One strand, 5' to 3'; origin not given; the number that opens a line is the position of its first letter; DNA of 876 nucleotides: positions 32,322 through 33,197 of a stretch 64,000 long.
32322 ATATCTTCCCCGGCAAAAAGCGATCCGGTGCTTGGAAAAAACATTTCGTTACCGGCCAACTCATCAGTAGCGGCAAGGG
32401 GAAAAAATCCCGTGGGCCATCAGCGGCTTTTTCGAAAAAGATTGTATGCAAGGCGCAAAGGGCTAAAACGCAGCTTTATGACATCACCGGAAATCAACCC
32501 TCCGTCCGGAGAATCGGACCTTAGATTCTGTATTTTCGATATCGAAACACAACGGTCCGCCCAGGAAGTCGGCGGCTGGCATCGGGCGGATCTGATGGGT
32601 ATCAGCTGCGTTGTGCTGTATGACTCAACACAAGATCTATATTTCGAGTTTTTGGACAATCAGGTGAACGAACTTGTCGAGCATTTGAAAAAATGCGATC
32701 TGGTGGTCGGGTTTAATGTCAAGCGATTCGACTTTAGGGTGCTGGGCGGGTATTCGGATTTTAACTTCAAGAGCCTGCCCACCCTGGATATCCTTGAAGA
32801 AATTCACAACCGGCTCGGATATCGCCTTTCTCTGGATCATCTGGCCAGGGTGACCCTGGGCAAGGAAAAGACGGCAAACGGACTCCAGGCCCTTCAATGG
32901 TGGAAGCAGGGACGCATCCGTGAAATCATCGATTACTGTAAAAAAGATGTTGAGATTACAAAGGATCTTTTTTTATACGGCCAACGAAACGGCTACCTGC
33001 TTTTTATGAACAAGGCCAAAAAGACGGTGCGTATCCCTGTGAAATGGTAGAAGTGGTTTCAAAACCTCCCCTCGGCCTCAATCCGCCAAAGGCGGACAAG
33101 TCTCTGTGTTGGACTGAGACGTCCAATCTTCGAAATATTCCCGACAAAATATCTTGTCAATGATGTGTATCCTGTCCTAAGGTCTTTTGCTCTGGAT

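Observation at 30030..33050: Single-polypeptide fusion of an MrfA/YprA-type helicase with an MrfB-like DEDD exonuclease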

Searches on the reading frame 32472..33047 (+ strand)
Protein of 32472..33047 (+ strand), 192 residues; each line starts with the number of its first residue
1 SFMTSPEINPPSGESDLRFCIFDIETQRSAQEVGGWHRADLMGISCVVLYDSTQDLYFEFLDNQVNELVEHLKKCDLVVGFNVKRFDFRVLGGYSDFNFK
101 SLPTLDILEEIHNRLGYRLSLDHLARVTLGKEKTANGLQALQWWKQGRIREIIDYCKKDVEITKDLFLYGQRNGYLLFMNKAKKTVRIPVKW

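Call 18: search_solved_structures(query=window:32472-33047:+, max_evalue=10, show_alignments=3)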
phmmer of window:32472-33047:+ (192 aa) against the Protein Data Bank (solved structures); distinct sequences matched with E-value up to 10: 3.
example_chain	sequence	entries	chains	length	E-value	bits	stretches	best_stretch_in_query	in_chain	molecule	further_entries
6jx5_C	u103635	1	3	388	0.88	12.2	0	31-64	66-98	Apoptosis-resistant E3 ubiquitin protein ligase 1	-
6vfj_B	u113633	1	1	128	1.1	11.9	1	111-163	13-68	I53_dn5B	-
2v6y_A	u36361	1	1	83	1.2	11.8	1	137-186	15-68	AAA FAMILY ATPASE, P60 KATANIN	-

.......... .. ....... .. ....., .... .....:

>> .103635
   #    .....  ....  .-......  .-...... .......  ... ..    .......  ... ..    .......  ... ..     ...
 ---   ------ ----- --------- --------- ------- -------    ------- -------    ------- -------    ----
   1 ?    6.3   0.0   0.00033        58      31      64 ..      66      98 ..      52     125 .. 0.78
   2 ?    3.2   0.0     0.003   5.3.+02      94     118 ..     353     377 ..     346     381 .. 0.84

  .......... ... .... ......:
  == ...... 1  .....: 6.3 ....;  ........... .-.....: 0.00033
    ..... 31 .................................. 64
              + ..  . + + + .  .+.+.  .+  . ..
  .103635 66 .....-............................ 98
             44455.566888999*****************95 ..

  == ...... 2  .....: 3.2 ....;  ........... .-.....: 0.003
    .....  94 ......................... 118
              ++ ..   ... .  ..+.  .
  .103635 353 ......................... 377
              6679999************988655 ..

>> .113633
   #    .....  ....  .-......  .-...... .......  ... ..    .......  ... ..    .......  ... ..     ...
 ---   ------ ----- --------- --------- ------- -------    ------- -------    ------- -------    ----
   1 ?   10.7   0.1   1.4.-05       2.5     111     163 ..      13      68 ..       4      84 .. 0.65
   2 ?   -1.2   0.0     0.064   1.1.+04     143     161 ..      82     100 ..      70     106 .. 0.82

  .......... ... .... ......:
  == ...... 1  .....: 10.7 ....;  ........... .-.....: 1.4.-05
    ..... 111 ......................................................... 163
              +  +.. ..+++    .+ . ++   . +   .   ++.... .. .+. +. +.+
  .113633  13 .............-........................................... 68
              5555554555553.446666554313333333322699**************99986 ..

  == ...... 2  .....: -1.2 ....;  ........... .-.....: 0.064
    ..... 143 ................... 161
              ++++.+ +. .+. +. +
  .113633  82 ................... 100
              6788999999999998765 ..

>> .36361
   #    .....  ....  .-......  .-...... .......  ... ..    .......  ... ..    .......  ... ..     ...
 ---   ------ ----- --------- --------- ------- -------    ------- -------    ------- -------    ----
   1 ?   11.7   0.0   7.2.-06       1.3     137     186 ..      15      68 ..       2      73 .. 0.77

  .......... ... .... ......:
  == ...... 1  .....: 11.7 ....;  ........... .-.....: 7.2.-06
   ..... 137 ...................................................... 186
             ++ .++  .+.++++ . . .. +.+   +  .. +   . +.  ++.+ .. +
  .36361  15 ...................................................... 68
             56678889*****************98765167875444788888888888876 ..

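Call 25: search_protein_representatives(protein=window:32472-33047:+)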
Query: 192 residues. Proteins with E-value up to 0.001 (for the whole library): 2535; up to 1e-10: 1231; up to 1e-30: 294. The best 150 are listed.
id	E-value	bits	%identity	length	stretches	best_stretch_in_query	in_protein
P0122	2.5e-86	304.4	71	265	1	14-191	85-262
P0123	3.3e-83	294.3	71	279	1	15-192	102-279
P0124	3.2e-82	291.0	70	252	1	14-192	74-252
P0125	3.6e-81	287.6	69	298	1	14-192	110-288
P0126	1.8e-76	272.3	66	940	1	14-192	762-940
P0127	1.2e-74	266.4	63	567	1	18-192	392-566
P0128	4.4e-72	258.0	60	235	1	16-192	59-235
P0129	4.8e-69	248.0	56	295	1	8-192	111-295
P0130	1.5e-68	246.4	59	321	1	6-192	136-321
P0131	2.3e-66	239.3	55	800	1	10-192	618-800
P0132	1.5e-65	236.6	56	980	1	17-192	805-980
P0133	7.2e-65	234.4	60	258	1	16-179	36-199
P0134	1.9e-64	233.1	53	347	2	21-190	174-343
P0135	4.8e-64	231.7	57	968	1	18-192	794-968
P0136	4.0e-62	225.5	61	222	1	14-175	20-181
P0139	5.6e-59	215.2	58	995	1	18-190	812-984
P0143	2.9e-53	196.6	50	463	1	13-192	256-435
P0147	4.1e-52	192.8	47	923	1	15-192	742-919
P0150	1.0e-51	191.5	51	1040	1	14-191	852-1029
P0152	2.5e-51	190.3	47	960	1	11-192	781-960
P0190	3.7e-45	170.1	45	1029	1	14-192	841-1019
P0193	1.4e-44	168.2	43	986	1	9-192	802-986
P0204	1.0e-43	165.4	47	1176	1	21-192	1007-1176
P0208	2.1e-43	164.4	44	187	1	17-192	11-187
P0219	1.4e-41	158.4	44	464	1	19-178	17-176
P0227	4.4e-41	156.8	43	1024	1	10-190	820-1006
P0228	4.6e-41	156.7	43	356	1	17-179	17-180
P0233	1.4e-40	155.2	40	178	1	20-192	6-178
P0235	2.2e-40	154.5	40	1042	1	6-192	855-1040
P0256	4.9e-39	150.1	41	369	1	20-188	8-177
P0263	1.8e-38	148.3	46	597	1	19-188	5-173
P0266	2.4e-38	147.9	42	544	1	20-192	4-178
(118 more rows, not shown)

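Call 26: search_protein_families(library=pfam, proteins=[P0263, P0266, P0256, P0219, P0228, P0233, P0208, P0143, P0204, P0134], max_evalue=0.001)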
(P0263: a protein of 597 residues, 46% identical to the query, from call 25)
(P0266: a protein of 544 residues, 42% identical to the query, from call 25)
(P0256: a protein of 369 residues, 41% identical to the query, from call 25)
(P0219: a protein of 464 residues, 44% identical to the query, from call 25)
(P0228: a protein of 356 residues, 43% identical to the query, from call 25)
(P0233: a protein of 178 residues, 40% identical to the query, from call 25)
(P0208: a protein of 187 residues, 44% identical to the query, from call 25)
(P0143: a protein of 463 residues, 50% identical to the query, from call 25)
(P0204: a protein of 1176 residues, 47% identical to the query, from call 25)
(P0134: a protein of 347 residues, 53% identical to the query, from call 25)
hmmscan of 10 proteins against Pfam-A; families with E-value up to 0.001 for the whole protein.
P0263 (597 aa): 1 family
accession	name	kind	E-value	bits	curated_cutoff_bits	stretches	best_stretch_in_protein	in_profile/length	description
PF13482.12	RNase_H_2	-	3.1e-05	24.4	22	1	6-153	1-163/165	RNase_H superfamily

P0266 (544 aa): 1 family
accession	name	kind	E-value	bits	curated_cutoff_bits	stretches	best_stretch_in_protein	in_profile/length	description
PF13482.12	RNase_H_2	-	1.9e-07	31.6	22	1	4-149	1-158/165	RNase_H superfamily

P0256 (369 aa): 2 families
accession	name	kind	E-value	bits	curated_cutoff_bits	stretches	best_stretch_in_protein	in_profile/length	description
PF13482.12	RNase_H_2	-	2.4e-07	31.3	22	1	31-154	16-160/165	RNase_H superfamily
PF13280.12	WYL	-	5.7e-07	29.9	21.8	1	289-353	5-69/70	WYL domain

P0219 (464 aa): 4 families
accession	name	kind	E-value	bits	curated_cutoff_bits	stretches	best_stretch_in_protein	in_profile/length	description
PF05565.16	Sipho_Gp157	-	9.6e-18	65.2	28.6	1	217-347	20-161/162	Siphovirus Gp157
PF01612.26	DNA_pol_A_exo1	-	3.5e-05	24.1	23.6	1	17-166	22-166/173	3'-5' exonuclease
PF13482.12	RNase_H_2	-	9.8e-05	22.8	22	1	18-165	1-161/165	RNase_H superfamily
PF10108.15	DNA_pol_B_exo2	-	0.00048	20.3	24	0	113-168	117-173/213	Predicted 3'-5' exonuclease related to the exonuclease domain of PolB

P0228 (356 aa): 4 families
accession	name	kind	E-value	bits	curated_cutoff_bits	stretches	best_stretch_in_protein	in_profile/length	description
PF05565.16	Sipho_Gp157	-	2e-20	73.9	28.6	1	210-352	9-161/162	Siphovirus Gp157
PF10108.15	DNA_pol_B_exo2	-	6.4e-06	26.4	24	1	106-171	109-173/213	Predicted 3'-5' exonuclease related to the exonuclease domain of PolB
PF13482.12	RNase_H_2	-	1.3e-05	25.7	22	1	21-167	1-160/165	RNase_H superfamily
PF01612.26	DNA_pol_A_exo1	-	0.00011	22.4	23.6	1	20-168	22-165/173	3'-5' exonuclease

P0233 (178 aa): 3 families
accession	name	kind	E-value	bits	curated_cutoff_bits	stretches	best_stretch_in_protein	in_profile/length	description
PF13482.12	RNase_H_2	-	8e-09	36.1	22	1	7-154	2-162/165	RNase_H superfamily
PF01612.26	DNA_pol_A_exo1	-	1.4e-05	25.4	23.6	1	52-154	66-166/173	3'-5' exonuclease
PF10108.15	DNA_pol_B_exo2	-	0.00068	19.8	24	0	104-153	120-170/213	Predicted 3'-5' exonuclease related to the exonuclease domain of PolB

P0208 (187 aa): 2 families
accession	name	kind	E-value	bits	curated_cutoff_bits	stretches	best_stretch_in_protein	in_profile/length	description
PF13482.12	RNase_H_2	-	1e-06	29.3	22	1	43-164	33-163/165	RNase_H superfamily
PF10108.15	DNA_pol_B_exo2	-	2.3e-06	27.9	24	1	99-162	105-170/213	Predicted 3'-5' exonuclease related to the exonuclease domain of PolB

P0143 (463 aa): 1 family
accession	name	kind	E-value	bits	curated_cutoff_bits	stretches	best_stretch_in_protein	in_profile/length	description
PF09369.15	MZB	-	4.6e-24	85.4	24.2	1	124-203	1-80/80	MrfA Zn-binding domain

P0204 (1176 aa): 5 families
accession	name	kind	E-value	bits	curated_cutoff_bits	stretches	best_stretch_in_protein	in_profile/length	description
PF00270.35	DEAD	-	8.8e-29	100.8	26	1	60-231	3-161/167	DEAD/DEAH box helicase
PF09369.15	MZB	-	4.1e-18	66.3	24.2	1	647-726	1-80/80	MrfA Zn-binding domain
PF00271.37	Helicase_C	-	1.7e-14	54.5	23.5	1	278-385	5-110/110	Helicase conserved C-terminal domain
PF22982.3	WHD_HRQ1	-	3.7e-09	37.9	27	1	421-490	2-69/70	ATP-dependent helicase HRQ1, winged helix domain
PF10108.15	DNA_pol_B_exo2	-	3.4e-05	24.1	24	0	1090-1146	107-165/213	Predicted 3'-5' exonuclease related to the exonuclease domain of PolB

P0134 (347 aa): 4 families
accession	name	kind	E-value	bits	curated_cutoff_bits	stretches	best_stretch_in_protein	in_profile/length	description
PF00270.35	DEAD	-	1.3e-15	58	26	1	61-178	2-110/167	DEAD/DEAH box helicase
PF13482.12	RNase_H_2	-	2.1e-08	34.7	22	1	192-321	15-162/165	RNase_H superfamily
PF10108.15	DNA_pol_B_exo2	-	2.5e-06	27.7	24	1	257-324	105-174/213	Predicted 3'-5' exonuclease related to the exonuclease domain of PolB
PF01612.26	DNA_pol_A_exo1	-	4.6e-06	27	23.6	1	231-326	79-171/173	3'-5' exonuclease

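Call 30: search_solved_structures(query=A1, max_evalue=10, show_alignments=4)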
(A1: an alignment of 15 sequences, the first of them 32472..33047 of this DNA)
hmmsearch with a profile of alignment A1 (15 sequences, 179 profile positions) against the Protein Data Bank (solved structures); distinct sequences matched with E-value up to 10: 17.
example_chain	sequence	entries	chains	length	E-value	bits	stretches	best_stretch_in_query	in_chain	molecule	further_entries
1skr_A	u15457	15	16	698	0.033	16.7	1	30-107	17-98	DNA polymerase | DNA-directed DNA polymerase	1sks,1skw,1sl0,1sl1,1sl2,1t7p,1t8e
1zyq_A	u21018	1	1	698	0.033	16.7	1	30-107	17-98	DNA polymerase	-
9qrf_A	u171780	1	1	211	0.049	16.2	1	52-148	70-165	ancestor of diDNase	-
6n7w_H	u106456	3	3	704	0.06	15.9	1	30-88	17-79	DNA-directed DNA polymerase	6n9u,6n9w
2ajq_A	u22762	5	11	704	0.067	15.7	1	31-88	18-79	T7 DNA polymerase | DNA-directed DNA polymerase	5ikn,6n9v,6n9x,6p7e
7yrn_A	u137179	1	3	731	0.2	14.2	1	71-108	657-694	Envelope glycoprotein B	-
6g2j_V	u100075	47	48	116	0.38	13.3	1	89-153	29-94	NADH dehydrogenase [ubiquinone] 1 alpha subcomplex subunit 5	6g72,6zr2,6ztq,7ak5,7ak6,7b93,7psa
3iay_A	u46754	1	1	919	0.44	13.1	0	62-102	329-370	DNA polymerase delta catalytic subunit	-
7kc0_A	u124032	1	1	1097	0.68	12.5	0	62-102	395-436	DNA polymerase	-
6p1h_A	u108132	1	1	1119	0.7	12.4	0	62-102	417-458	DNA polymerase delta catalytic subunit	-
1q8i_A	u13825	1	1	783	1.4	11.4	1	62-84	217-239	DNA polymerase II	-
7v2c_H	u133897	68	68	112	1.4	11.4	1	89-153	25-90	NADH dehydrogenase [ubiquinone] 1 alpha subcomplex subunit 5 | Complex I subunit B13 | NADH-ubiquinone oxidoreductase 13 kDa-B subunit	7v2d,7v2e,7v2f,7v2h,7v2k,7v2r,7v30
5xtb_H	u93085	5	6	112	1.5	11.4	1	90-153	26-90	NADH dehydrogenase [ubiquinone] 1 alpha subcomplex subunit 5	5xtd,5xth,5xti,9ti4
5gpn_Ae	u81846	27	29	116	1.6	11.3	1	89-153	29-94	NADH dehydrogenase [ubiquinone] 1 alpha subcomplex subunit 5 | NADH dehydrogenase [ubiquinone] 1 alpha subcomplex subunit 5 isoform X1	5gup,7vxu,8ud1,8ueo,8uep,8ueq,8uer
9cwt_H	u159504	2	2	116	1.6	11.3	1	90-153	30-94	NADH dehydrogenase [ubiquinone] 1 alpha subcomplex subunit 5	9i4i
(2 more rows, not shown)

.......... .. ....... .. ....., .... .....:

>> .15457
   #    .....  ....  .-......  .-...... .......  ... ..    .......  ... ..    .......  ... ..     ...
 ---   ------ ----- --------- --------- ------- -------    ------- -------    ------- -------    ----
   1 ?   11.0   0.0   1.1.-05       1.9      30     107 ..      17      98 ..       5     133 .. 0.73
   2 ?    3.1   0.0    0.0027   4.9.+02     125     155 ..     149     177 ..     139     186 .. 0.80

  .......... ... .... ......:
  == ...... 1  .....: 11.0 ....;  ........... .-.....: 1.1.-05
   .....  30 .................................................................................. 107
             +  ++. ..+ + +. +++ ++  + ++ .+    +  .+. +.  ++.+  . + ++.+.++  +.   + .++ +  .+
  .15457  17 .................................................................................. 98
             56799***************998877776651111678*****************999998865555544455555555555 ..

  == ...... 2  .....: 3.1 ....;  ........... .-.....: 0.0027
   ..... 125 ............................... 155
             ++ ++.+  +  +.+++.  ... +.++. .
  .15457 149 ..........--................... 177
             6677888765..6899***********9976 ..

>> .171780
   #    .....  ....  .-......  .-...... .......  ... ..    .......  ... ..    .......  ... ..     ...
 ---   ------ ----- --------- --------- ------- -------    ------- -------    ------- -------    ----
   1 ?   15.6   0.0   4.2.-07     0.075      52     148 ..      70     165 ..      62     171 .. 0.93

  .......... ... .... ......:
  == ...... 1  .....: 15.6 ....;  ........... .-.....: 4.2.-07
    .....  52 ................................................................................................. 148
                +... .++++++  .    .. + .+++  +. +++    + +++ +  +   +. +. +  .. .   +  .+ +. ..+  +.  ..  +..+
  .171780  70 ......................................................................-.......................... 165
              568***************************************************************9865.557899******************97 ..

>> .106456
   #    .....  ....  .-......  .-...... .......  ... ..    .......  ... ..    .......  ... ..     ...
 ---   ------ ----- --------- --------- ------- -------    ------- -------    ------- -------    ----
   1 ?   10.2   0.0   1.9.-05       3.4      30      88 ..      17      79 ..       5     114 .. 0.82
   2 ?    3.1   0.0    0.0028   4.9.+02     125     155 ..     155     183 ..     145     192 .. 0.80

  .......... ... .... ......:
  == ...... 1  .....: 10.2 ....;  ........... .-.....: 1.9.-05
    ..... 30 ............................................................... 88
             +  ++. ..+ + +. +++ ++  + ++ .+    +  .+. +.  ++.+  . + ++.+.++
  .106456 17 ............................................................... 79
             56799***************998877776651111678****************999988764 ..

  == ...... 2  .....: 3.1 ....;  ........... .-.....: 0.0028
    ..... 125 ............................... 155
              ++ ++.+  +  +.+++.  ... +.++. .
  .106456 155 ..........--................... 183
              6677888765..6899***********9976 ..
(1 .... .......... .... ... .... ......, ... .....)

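Call 37: predict_structure(alignment_id=A1)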
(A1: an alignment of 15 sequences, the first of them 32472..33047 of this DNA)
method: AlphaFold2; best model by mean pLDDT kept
length: 192 residues; sequences in the alignment: 15
mean_pLDDT: 93.1   pTM: 0.87
mean pLDDT of the five models: 93.1, 92.8, 92.8, 92.6, 92.3
residues with pLDDT >= 90: 170; 70-90: 7; 50-70: 6; < 50: 9
segments of 3 or more residues with pLDDT < 50: 1-9
pLDDT, mean of each block of 10 residues (from residue 1): 46 76 98 97 98 97 98 98 97 97 98 96 97 88 98 98 98 97 97 91
secondary structure, 60 per line:
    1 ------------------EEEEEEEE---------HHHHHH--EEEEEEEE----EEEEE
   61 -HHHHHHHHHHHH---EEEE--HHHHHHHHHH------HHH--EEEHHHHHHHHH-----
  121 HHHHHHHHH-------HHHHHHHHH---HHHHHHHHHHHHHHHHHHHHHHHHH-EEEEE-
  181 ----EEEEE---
elements in order: E19-26 H36-41 E44-51 E56-60 H62-73 E77-80 H83-92 E104-106 H107-115 H121-129 H137-145 H149-173 E175-179 E185-189

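Call 39: list_cluster_members(proteins=[P0132, P0139, P0147, P0150, P0152, P0190, P0204, P0235, P0227, P0193])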
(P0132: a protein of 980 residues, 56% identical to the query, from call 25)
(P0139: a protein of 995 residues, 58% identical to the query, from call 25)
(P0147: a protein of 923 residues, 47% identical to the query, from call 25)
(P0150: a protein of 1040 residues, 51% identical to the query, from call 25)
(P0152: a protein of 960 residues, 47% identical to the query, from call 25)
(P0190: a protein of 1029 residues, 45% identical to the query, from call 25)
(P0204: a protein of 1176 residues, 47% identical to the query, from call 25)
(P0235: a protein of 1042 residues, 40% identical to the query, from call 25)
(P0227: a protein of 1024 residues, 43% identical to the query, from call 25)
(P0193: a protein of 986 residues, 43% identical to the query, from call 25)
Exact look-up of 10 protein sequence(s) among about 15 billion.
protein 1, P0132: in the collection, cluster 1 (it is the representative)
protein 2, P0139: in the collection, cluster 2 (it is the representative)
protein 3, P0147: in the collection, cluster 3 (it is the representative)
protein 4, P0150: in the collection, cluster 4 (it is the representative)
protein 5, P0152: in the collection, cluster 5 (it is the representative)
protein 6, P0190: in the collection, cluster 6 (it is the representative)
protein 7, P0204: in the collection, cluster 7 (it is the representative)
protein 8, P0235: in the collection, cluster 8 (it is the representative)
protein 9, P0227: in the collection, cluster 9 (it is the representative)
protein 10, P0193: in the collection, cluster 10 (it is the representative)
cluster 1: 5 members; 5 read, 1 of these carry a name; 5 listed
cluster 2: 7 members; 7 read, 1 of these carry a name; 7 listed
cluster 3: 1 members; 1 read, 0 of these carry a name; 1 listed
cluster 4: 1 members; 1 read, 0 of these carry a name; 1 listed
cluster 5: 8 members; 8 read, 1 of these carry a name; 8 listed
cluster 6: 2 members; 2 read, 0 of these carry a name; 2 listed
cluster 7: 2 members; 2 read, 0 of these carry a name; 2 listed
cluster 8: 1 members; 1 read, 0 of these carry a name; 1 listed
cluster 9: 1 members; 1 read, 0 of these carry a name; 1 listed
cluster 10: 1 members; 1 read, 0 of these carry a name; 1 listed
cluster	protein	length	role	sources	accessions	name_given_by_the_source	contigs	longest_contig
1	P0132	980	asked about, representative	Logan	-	-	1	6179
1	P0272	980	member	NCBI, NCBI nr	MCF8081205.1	MAG: DEAD/DEAH box helicase [Desulfobacterales bacterium] | DEAD/DEAH box helicase [Desulfobacterales bacterium]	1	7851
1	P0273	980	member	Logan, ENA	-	-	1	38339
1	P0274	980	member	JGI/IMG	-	-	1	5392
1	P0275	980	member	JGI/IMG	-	-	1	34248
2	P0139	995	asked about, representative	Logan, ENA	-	-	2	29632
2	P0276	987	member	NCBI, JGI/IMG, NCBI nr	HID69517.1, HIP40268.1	MAG TPA: DEAD/DEAH box helicase [Desulfobacterales bacterium] | DEAD/DEAH box helicase [Desulfobacterales bacterium]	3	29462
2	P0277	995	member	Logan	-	-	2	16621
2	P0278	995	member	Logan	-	-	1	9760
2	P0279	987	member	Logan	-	-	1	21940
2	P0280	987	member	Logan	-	-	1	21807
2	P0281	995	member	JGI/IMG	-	-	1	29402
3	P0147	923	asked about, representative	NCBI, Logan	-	-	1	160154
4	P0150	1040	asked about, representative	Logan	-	-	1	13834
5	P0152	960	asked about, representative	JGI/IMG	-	-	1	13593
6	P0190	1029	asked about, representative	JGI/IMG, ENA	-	-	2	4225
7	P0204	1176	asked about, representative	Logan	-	-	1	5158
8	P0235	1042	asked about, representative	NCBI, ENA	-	-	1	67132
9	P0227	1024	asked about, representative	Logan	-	-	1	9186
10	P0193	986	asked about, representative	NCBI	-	-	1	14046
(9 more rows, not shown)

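Call 40: fold_search(model_id=the predicted structure, library=pdb)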
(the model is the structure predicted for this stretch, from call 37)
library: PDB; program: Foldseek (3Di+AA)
matches with E <= 10: 474; with E <= 0.001: 174
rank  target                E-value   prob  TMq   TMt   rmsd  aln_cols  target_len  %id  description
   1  5mdn_A                5.3e-07  1.00  0.62  0.17   3.4       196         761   16  Structure of the family B DNA polymerase from the hyperthermophilic archaeon Pyrobaculum calidifontis (released 2016-12-14)
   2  4ahc_A                1.0e-06  1.00  0.63  0.19   4.7       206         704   15  Crystal Structure of an Evolved Replicating DNA Polymerase (released 2012-03-07)
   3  7b0h_E                1.2e-06  1.00  0.64  0.19   4.0       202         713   14  TgoT_6G12 Ternary complex (released 2021-01-13)
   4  1tgo                  1.5e-06  1.00  0.65  0.18   4.0       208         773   16  THERMOSTABLE B TYPE DNA POLYMERASE FROM THERMOCOCCUS GORGONARIUS (released 1999-03-22)
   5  7b0h_F                1.8e-06  1.00  0.64  0.18   3.5       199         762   14  TgoT_6G12 Ternary complex (released 2021-01-13)
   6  5vu8_A                1.9e-06  1.00  0.65  0.18   3.3       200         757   14  TNA polymerase, closed ternary complex (released 2017-12-06)
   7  3k58_A                2.2e-06  1.00  0.60  0.16   5.3       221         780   17  Crystal structure of E.coli Pol II-normal DNA-dTTP ternary complex (released 2010-02-09)
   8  7b0g_A                2.5e-06  1.00  0.65  0.19   3.5       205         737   15  TgoT_6G12 binary with 2 hCTPs (released 2020-12-30)
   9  6isg_A                2.7e-06  1.00  0.64  0.18   3.4       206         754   14  Structure of 9N-I DNA polymerase incorporation with dG in the active site (released 2019-08-28)
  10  2xhb_A                2.9e-06  1.00  0.63  0.18   4.4       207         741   14  Crystal structure of DNA polymerase from Thermococcus gorgonarius in complex with hypoxanthine-containing DNA (released 2010-07-21)
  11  7b0f_A                3.3e-06  1.00  0.65  0.19   3.5       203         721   14  TgoT_6G12 Binary complex (released 2020-12-30)
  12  7b08                  3.5e-06  1.00  0.65  0.18   3.5       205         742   15  TgoT apo (released 2020-12-30)
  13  1skr_A                4.5e-06  1.00  0.48  0.16   7.6       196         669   16  T7 DNA Polymerase Complexed To DNA Primer/Template and ddATP (released 2004-07-06)
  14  1qht                  5.5e-06  1.00  0.64  0.19   3.9       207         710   13  DNA POLYMERASE FROM THERMOCOCCUS SP. 9ON-7 ARCHAEON (released 2000-05-26)
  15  4k8x_A                5.9e-06  1.00  0.61  0.17   3.7       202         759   15  Binary complex of 9N DNA polymerase in the replicative state (released 2013-06-26)
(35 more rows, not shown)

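Call 41: search_protein_families(library=ncbifam, proteins=[window:32472-33047:+], max_evalue=1)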
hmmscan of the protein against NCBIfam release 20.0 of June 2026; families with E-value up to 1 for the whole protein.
window:32472-33047:+ (192 aa): 1 family
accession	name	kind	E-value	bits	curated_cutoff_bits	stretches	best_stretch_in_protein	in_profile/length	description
NF011540.0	PRK14975.1-4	equivalog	0.00047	18.8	601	1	58-168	53-158/576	bifunctional 3'-5' exonuclease/DNA polymerase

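Call 42: search_protein_families(library=phrogs, proteins=[window:32472-33047:+], max_evalue=0.01)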
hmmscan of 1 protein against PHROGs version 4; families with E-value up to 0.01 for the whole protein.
window:32472-33047:+ (192 aa): 4 families
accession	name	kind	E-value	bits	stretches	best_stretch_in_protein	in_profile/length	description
phrog_403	-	DNA, RNA and nucleotide metabolism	2.9e-15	57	1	16-169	64-245/321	DNA polymerase exonuclease subunit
phrog_17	-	DNA, RNA and nucleotide metabolism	9.8e-06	24.8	1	17-168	670-822/1445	DNA polymerase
phrog_1252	-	DNA, RNA and nucleotide metabolism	0.00044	19.9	0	99-168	156-223/663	DNA polymerase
phrog_262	-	DNA, RNA and nucleotide metabolism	0.002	17.2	0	119-166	277-324/856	DNA polymerase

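Call 78: fold_search(model_id=the predicted structure, library=viral)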
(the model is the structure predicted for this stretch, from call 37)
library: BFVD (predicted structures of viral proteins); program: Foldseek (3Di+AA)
matches with E <= 10: 810; with E <= 0.001: 93
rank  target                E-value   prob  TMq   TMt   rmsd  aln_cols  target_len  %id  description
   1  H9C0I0                1.2e-13  1.00  0.77  0.70   3.6       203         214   28  (no name in the UniProt tables at hand)
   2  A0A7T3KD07            2.8e-08  1.00  0.63  0.45   5.4       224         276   16  Putative DNA polymerase [Campylobacter phage F336]
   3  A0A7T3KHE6            1.5e-07  1.00  0.63  0.16   5.2       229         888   16  DNA-directed DNA polymerase [Campylobacter phage F372]
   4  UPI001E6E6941         1.7e-07  1.00  0.59  0.14   5.4       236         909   17  (no name look-up for this kind of identifier)
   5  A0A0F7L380            2.7e-07  1.00  0.62  0.62   4.1       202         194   20  Predicted 3'-5' exonuclease PolB-like domain-containing protein [uncultured marine virus]
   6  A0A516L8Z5            4.6e-07  1.00  0.58  0.44   6.5       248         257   18  (no name in the UniProt tables at hand)
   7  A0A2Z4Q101            4.9e-07  1.00  0.59  0.67   3.4       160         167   21  (no name in the UniProt tables at hand)
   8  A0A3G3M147            4.9e-07  1.00  0.58  0.42   9.4       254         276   17  (no name in the UniProt tables at hand)
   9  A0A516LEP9            5.3e-07  1.00  0.49  0.17   9.1       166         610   20  (no name in the UniProt tables at hand)
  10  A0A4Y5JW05            6.8e-07  1.00  0.60  0.16   6.8       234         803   14  DNA-directed DNA polymerase [Pseudomonas phage vB_PaeM_PA5oct]
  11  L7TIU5                7.8e-07  1.00  0.60  0.15   5.0       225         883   17  DNA-directed DNA polymerase [Halorubrum sodomense tailed virus 2]
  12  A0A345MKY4            1.0e-06  1.00  0.51  0.23   4.8       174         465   20  (no name in the UniProt tables at hand)
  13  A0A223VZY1            1.3e-06  1.00  0.64  0.24   5.8       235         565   14  DNA-directed DNA polymerase [Agrobacterium phage Atu_ph07]
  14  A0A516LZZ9            1.3e-06  1.00  0.59  0.23   6.5       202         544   21  (no name in the UniProt tables at hand)
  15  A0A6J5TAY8            1.4e-06  1.00  0.59  0.19   3.9       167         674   22  DNA-directed DNA polymerase, family A, palm domain containing protein [uncultured Caudovirales phage]
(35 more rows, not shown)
